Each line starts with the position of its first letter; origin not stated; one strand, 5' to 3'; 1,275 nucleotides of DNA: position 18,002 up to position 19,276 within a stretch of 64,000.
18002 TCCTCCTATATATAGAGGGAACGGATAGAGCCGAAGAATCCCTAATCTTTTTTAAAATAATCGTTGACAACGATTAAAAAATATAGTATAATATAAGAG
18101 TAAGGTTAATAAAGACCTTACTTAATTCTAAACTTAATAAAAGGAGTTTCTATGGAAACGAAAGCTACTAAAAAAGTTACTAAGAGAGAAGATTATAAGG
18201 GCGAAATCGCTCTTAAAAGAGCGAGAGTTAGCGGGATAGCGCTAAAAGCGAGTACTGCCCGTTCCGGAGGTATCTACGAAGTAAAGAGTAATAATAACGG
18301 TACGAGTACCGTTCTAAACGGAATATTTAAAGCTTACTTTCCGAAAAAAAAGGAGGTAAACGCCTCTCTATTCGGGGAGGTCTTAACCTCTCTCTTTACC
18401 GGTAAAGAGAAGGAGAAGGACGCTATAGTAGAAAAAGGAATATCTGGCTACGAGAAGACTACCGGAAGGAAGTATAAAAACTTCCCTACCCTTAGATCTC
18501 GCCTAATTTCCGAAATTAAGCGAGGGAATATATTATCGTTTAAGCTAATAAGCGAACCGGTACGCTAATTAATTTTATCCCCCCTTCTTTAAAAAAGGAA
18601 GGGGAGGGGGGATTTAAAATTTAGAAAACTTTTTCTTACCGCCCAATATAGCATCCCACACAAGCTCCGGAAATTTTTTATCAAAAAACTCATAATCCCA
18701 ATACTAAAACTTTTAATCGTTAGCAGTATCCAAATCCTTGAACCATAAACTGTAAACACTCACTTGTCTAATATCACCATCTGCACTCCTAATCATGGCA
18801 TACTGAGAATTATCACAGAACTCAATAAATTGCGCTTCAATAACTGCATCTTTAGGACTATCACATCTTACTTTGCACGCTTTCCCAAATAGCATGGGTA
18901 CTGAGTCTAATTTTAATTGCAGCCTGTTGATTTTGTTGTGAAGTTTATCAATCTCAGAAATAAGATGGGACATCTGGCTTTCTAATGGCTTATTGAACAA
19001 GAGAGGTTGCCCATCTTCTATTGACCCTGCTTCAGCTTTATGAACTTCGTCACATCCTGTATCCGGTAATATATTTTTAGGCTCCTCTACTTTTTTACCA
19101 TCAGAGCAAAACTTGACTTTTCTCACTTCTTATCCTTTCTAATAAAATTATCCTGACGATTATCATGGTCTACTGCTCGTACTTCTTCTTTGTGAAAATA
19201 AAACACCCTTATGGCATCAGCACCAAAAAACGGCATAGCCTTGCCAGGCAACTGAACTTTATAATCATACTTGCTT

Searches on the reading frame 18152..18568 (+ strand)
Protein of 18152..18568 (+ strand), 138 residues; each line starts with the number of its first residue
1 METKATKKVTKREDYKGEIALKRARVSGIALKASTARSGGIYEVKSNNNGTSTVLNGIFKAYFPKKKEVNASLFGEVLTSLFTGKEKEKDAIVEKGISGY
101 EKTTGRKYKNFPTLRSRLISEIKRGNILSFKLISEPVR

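Call 10: search_protein_families(library=phrogs, proteins=[window:18152-18568:+], max_evalue=0.01)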
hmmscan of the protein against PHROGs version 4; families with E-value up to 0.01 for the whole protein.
window:18152-18568:+ (138 aa): 0 families

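Call 11: search_protein_families(library=pfam, proteins=[window:18152-18568:+], max_evalue=0.01)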
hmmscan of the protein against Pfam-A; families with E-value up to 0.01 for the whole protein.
window:18152-18568:+ (138 aa): 0 families

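Call 17: search_dna_similar(query=window:18152-18568:+, collection=phages, mode=protein, max_evalue=0.01, max_rows=15)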
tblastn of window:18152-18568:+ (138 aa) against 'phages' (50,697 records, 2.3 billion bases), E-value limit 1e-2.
No match.

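Call 18: find_encoding_contigs(protein=window:18152-18568:+, flank=10000, max_places=10)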
Protein window:18152-18568:+ (138 aa): 5 contigs read that carry it; 5 places shown.
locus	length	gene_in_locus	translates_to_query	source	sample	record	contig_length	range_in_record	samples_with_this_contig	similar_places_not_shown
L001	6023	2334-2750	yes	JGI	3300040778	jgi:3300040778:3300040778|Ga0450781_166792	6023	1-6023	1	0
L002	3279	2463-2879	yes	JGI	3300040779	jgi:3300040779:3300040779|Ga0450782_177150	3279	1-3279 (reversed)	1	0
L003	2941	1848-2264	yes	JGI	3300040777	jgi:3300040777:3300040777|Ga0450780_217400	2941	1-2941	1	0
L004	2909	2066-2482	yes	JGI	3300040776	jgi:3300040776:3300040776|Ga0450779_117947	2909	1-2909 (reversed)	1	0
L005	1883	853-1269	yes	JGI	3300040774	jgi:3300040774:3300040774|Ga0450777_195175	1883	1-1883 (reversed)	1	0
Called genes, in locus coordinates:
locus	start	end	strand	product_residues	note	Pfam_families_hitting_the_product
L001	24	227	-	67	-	-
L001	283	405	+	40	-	-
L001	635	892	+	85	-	-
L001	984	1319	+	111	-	-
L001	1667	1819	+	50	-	-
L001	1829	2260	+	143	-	-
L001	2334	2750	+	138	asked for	-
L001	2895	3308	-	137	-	-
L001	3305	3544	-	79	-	-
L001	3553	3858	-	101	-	PF02796:HTH_7 (faint)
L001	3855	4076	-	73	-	-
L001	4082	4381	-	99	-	-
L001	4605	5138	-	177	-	-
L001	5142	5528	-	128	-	-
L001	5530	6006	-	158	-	-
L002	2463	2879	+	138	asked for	-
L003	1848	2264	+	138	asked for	-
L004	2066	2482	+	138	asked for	-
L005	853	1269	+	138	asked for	-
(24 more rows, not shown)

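Call 20: find_homologous_proteins(query=window:18152-18568:+, max_evalue=0.01)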
Query window:18152-18568:+ (138 aa): 2 proteins with E <= 0.01 among 38 candidates.
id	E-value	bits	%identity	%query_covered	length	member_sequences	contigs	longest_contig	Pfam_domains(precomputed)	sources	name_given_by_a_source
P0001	2.3e-79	281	100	100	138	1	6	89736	-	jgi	jgi:hypothetical protein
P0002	2.2e-35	139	57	91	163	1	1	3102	-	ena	-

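Call 21: find_encoding_contigs(protein=P0002, flank=10000)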
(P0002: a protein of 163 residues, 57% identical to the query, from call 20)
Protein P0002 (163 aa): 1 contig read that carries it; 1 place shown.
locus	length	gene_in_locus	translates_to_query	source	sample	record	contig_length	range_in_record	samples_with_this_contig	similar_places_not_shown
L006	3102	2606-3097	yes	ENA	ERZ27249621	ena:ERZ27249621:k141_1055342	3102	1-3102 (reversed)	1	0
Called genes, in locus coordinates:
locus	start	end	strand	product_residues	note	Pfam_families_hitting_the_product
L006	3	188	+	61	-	?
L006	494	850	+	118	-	-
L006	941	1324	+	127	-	-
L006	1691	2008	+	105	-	-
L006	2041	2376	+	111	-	-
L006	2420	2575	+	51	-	-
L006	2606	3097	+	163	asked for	-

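Call 54: find_homologous_proteins(query=A1, max_evalue=1)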
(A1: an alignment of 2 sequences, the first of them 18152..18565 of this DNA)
Query A1 (2 sequences) (138 aa, profile of the alignment): 5 proteins with E <= 1 among 970 candidates.
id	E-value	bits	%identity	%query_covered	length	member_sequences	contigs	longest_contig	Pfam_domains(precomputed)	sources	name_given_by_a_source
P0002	4.8e-89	314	57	91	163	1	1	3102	-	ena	-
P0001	2.1e-76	273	100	100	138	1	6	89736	-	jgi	jgi:hypothetical protein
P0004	8.4e-46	174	52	100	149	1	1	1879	-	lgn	-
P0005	3.3e-18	84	36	96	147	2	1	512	-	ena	-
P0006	6.9e-18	83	40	88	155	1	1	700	-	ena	-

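Call 55: find_encoding_contigs(protein=P0004, flank=10000)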
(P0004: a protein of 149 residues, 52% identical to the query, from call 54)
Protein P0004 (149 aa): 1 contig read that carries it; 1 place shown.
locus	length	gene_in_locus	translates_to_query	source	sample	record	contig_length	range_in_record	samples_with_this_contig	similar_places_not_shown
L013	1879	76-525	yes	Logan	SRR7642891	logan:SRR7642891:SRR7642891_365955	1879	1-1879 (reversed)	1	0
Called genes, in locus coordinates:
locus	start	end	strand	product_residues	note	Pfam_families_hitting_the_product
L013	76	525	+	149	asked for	-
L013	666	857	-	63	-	-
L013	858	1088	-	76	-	-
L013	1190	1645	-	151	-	-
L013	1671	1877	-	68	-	?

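Call 56: find_encoding_contigs(protein=P0005, flank=10000)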
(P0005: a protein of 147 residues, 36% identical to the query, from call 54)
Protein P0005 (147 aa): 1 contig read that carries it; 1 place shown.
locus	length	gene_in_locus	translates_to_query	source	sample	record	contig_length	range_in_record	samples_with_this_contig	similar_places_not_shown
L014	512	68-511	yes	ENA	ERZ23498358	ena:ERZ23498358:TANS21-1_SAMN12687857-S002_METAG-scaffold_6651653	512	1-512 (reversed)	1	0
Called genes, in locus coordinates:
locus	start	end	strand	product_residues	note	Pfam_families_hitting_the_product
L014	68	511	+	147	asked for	?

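Call 57: find_encoding_contigs(protein=P0006, flank=10000)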
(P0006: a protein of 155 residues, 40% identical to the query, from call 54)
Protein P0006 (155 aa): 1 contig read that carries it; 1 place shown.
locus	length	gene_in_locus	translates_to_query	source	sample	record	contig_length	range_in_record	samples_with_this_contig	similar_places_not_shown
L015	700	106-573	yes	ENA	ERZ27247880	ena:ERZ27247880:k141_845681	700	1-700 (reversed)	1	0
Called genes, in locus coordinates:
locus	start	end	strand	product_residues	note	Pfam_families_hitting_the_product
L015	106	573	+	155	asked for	-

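Call 61: find_related_loci(query=A2, collection=viral_contigs, flank=10000)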
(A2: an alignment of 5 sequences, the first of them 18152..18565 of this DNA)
Query A2 (138 aa) in viral_contigs; peptide patterns used: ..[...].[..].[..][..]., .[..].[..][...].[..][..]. (x = any residue, [..] = any of these).
64 stretches matched a pattern, but none encodes a relative of the query by tblastn (E <= 1e-3).

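Call 62: find_related_loci(query=A2, collection=genome_contigs, flank=10000)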
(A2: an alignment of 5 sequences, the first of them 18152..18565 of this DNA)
Query A2 (138 aa) in genome_contigs; peptide patterns used: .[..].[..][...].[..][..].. (x = any residue, [..] = any of these).
14 stretches matched a pattern, but none encodes a relative of the query by tblastn (E <= 1e-3).

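Call 68: predict_structure(alignment_id=A2)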
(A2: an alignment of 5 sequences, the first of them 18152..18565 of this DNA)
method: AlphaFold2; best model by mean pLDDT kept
length: 138 residues; sequences in the alignment: 5
mean_pLDDT: 79.9   pTM: 0.73
mean pLDDT of the five models: 79.9, 77.5, 53.4, 51.5, 49.5
residues with pLDDT >= 90: 36; 70-90: 77; 50-70: 11; < 50: 14
segments of 3 or more residues with pLDDT < 50: 1-11, 136-138
pLDDT, mean of each block of 10 residues (from residue 1): 41 66 68 78 85 90 90 92 87 90 88 90 88 65
secondary structure, 60 per line:
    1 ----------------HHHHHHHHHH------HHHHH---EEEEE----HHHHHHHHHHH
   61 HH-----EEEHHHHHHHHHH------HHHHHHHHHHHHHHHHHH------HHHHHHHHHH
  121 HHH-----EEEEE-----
elements in order: H17-26 H33-37 E41-45 H50-62 E68-70 H71-80 H87-104 H111-123 E129-133

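Call 72: fold_search(model_id=the predicted structure, library=pdb)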
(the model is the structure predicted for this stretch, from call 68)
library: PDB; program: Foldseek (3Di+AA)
matches with E <= 10: 125; with E <= 0.001: 0
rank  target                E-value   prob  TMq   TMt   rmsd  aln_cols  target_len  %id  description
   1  3hi0_B                1.2e+00  0.15  0.33  0.12   9.9       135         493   10  Crystal structure of Putative exopolyphosphatase (17739545) from AGROBACTERIUM TUMEFACIENS str. C58 (Dupont) at 2.30 A (released 2009-06-16)
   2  7x2u_C                1.5e+00  0.08  0.17  0.15  12.5        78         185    9  Structure of a human NHE3-CHP1 complex in the autoinhibited state (released 2022-04-20)
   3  1mf8_B                1.6e+00  0.07  0.21  0.18  13.1       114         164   12  Crystal Structure of human calcineurin complexed with cyclosporin A and human cyclophilin (released 2002-10-16)
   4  8z3f_A                1.7e+00  0.08  0.20  0.16  13.5        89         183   10  Complex structure of CIB2 and TMC1 CR1 (released 2025-02-19)
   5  7tjj_C                1.8e+00  0.04  0.21  0.07  13.8       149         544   15  S. cerevisiae ORC bound to 84 bp ARS1 DNA and Cdc6 (state 1) with docked Orc6 N-terminal domain (released 2022-10-05)
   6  2lmt_MODEL_1_A        2.2e+00  0.08  0.20  0.19  14.3        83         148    8  NMR structure of Androcam (released 2012-08-22)
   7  2doq_C                2.2e+00  0.07  0.18  0.18  13.3        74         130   12  crystal structure of Sfi1p/Cdc31p complex (released 2006-06-27)
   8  5zuz_MODEL_1_A        2.3e+00  0.08  0.20  0.25   8.0        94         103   13  Solution Structure of the DNA-Binding Domain of Rok (released 2018-10-17)
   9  7tji_C                2.8e+00  0.06  0.26  0.09  13.3       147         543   15  S. cerevisiae ORC bound to 84 bp ARS1 DNA and Cdc6 (state 2) with flexible Orc6 N-terminal domain (released 2022-10-05)
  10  3nyv                  2.9e+00  0.07  0.19  0.07  14.5        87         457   13  Calcium-Dependent Protein Kinase 1 from Toxoplasma gondii (TgCDPK1) in complex with non-specific inhibitor WHI-P180 (released 2010-07-28)
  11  7mis_B                3.1e+00  0.08  0.19  0.20  13.8        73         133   14  Cryo-EM structure of SidJ-SdeC-CaM reaction intermediate complex (released 2021-08-18)
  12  1zmz_MODEL_1_A        3.1e+00  0.06  0.18  0.23  14.1        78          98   13  Solution structure of the N-terminal domain (M1-S98) of human centrin 2 (released 2006-04-25)
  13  6tz6_E                3.1e+00  0.03  0.14  0.14  13.1        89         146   17  Crystal Structure of Candida Albicans Calcineurin A, Calcineurin B, FKBP12 and FK506 (Tacrolimus) (released 2019-09-18)
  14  2doq_B                3.3e+00  0.06  0.18  0.17  13.5        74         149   14  crystal structure of Sfi1p/Cdc31p complex (released 2006-06-27)
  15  8glv_EZ               3.5e+00  0.05  0.18  0.16  13.5        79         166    6  96-nm repeat unit of doublet microtubules from Chlamydomonas reinhardtii flagella (released 2023-05-31)
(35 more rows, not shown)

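Call 78: search_protein_representatives(alignment_id=A2)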
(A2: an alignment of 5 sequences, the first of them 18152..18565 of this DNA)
Query: 5 sequences, 157 profile positions. Proteins with E-value up to 0.001 (for the whole library): 63; up to 1e-10: 38; up to 1e-30: 3. The best 63 are listed.
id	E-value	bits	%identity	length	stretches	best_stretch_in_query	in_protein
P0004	1.7e-62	226.1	-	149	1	1-145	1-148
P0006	5.4e-59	214.7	-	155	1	1-157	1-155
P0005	1.4e-51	190.6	-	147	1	2-157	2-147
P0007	1.1e-22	96.7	-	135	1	7-140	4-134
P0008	3.0e-22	95.3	-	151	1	11-143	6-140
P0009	5.0e-22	94.6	-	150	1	11-152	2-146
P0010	8.3e-22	93.9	-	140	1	16-143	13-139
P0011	4.9e-21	91.4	-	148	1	13-147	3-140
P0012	9.6e-21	90.4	-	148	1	14-156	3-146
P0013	2.6e-18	82.5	-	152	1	16-143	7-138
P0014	3.3e-18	82.2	-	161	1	1-141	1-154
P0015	6.0e-18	81.4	-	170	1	10-146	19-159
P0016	6.8e-18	81.2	-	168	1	3-153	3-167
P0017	1.5e-17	80.1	-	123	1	17-141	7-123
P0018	1.6e-17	80.0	-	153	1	5-149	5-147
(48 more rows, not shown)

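Call 81: find_encoding_contigs(protein=P0009, flank=10000, max_places=4)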
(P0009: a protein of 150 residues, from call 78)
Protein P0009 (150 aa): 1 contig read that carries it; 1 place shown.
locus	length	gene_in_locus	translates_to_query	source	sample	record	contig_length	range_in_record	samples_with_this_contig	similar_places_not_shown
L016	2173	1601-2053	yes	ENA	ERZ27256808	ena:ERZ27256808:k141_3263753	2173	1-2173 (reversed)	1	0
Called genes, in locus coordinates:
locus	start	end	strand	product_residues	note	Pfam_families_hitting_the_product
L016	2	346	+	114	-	?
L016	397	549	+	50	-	-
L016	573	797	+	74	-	-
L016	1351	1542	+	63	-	-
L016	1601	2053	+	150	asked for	-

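Call 88: fold_search(model_id=the predicted structure, library=viral)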
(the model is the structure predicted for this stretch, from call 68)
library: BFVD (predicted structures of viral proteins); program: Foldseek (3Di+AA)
matches with E <= 10: 135; with E <= 0.001: 0
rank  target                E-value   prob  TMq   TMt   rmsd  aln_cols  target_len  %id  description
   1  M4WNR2                3.1e-01  0.09  0.18  0.19  18.1       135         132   12  Uncharacterized protein [Mycobacterium phage FF47]
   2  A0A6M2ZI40            6.9e-01  0.41  0.30  0.06   7.0        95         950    9  Lysozyme [Synechococcus phage S-SCSM1]
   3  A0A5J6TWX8            8.2e-01  0.15  0.20  0.32   7.2        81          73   17  (no name in the UniProt tables at hand)
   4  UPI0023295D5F         9.1e-01  0.16  0.30  0.31  10.6       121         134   12  (no name look-up for this kind of identifier)
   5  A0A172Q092            1.1e+00  0.16  0.32  0.34   7.8       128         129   13  Uncharacterized protein [Acinetobacter phage vB_AbaM_ME3]
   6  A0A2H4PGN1            1.1e+00  0.07  0.19  0.19   9.8       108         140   17  Uncharacterized protein [Escherichia phage DTL]
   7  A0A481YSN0            1.4e+00  0.06  0.19  0.21  14.0       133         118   11  Uncharacterized protein [Marseillevirus LCMAC102]
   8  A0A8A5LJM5            1.6e+00  0.11  0.20  0.29  14.4       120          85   12  (no name in the UniProt tables at hand)
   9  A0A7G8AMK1            1.6e+00  0.04  0.16  0.12  16.5       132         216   13  (no name in the UniProt tables at hand)
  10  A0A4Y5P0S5            1.7e+00  0.06  0.24  0.06  18.0       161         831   11  (no name in the UniProt tables at hand)
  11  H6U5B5                2.0e+00  0.04  0.18  0.17  16.4       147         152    7  (no name in the UniProt tables at hand)
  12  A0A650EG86            2.2e+00  0.03  0.17  0.07  15.8       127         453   12  (no name in the UniProt tables at hand)
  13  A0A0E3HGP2            2.6e+00  0.06  0.18  0.25  13.2        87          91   14  Uncharacterized protein [Synechococcus phage ACG-2014f]
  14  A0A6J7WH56            2.6e+00  0.04  0.17  0.10  16.8       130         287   13  Uncharacterized protein [uncultured Caudovirales phage]
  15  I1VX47                2.7e+00  0.04  0.15  0.20  12.5        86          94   12  (no name in the UniProt tables at hand)
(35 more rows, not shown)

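Call 89: find_encoding_contigs(protein=P0008, flank=10000, max_places=3)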
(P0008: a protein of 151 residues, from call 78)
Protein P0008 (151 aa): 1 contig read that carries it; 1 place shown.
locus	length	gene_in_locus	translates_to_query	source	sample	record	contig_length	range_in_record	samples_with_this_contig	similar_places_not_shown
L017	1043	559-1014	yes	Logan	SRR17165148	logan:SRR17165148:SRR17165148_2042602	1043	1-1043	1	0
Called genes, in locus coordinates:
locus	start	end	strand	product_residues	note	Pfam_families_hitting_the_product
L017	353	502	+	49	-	-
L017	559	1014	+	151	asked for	-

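Call 95: search_solved_structures(query=A2, max_evalue=1)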
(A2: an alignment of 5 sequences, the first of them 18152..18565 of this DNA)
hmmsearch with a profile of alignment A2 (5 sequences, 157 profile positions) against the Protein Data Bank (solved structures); distinct sequences matched with E-value up to 1: 2.
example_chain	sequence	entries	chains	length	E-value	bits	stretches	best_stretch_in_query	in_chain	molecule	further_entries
1vsg_A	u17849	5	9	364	0.18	14.8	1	39-135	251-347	VARIANT SURFACE GLYCOPROTEIN MITAT 1.2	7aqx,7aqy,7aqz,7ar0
8eb5_A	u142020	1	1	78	0.72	12.8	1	44-86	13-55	Hermes transposase BED domain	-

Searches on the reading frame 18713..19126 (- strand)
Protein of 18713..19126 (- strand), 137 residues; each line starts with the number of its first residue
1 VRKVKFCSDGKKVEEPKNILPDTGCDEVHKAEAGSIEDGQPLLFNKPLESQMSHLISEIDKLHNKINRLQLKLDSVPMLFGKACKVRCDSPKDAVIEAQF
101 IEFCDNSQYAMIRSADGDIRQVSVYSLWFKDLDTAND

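Call 10: search_protein_families(library=phrogs, proteins=[window:18713-19126:-], max_evalue=0.01)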
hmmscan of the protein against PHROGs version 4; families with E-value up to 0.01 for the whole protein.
window:18713-19126:- (137 aa): 0 families

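Call 11: search_protein_families(library=pfam, proteins=[window:18713-19126:-], max_evalue=0.01)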
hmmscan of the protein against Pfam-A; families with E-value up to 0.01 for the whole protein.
window:18713-19126:- (137 aa): 0 families

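Call 19: find_encoding_contigs(protein=window:18713-19126:-, flank=10000, max_places=10)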
Protein window:18713-19126:- (137 aa): no gene with exactly this product is on record in the collection.
